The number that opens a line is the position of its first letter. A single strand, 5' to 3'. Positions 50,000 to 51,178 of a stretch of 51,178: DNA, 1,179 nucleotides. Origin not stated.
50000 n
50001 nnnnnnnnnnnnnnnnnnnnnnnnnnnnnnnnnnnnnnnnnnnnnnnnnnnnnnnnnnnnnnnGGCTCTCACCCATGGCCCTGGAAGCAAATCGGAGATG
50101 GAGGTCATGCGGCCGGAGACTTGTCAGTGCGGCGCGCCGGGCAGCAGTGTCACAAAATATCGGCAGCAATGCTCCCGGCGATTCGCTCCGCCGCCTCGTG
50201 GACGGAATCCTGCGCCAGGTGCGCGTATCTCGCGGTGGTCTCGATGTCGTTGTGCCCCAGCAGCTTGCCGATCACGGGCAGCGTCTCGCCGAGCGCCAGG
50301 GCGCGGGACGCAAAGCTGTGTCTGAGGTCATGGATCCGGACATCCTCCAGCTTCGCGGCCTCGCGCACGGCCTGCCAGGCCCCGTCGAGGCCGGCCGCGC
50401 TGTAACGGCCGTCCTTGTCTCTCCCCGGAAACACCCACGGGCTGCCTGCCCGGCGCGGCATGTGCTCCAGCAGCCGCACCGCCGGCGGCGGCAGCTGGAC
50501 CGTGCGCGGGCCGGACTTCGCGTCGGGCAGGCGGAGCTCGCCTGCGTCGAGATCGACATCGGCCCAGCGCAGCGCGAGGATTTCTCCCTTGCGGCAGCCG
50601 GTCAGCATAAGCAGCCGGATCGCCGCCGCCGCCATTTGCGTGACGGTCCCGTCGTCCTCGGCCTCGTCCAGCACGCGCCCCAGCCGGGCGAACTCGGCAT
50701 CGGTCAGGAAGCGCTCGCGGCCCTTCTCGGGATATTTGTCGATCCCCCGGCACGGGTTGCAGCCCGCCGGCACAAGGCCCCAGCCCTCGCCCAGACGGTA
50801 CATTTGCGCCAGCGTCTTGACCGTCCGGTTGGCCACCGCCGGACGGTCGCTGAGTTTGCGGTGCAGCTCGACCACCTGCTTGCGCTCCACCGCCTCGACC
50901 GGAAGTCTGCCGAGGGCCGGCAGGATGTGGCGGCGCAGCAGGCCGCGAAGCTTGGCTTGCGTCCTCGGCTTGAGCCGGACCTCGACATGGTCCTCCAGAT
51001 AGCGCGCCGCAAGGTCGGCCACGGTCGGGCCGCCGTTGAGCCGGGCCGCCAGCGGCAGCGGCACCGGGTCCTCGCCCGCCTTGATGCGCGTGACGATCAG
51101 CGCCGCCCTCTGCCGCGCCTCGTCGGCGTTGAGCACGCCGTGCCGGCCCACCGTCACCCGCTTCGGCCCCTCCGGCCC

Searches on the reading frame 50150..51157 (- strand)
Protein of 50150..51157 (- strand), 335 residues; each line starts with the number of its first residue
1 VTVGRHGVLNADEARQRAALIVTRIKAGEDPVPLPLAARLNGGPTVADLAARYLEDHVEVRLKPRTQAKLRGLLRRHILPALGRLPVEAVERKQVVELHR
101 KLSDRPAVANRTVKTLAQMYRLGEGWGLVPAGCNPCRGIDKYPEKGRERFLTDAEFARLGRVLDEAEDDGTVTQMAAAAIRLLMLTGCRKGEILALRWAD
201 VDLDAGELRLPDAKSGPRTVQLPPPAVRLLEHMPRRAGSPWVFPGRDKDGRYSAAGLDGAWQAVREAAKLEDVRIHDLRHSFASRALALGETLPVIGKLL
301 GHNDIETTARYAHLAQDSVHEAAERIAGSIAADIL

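Call 15: search_protein_families(library=pfam, proteins=[window:50150-51157:-], max_evalue=0.001)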
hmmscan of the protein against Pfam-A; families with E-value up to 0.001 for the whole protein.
window:50150-51157:- (335 aa): 3 families
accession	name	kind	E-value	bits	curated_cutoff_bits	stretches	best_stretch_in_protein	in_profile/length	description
PF00589.27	Phage_integrase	-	6.1e-25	88.4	27.1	1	164-316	13-170/172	Phage integrase family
PF14659.12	Phage_int_SAM_3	-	4.1e-07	30.6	22.6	1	45-102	1-57/58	Phage integrase, N-terminal SAM-like domain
PF22022.2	Phage_int_M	-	7.8e-07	29.7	27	1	48-122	3-78/96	Phage integrase central domain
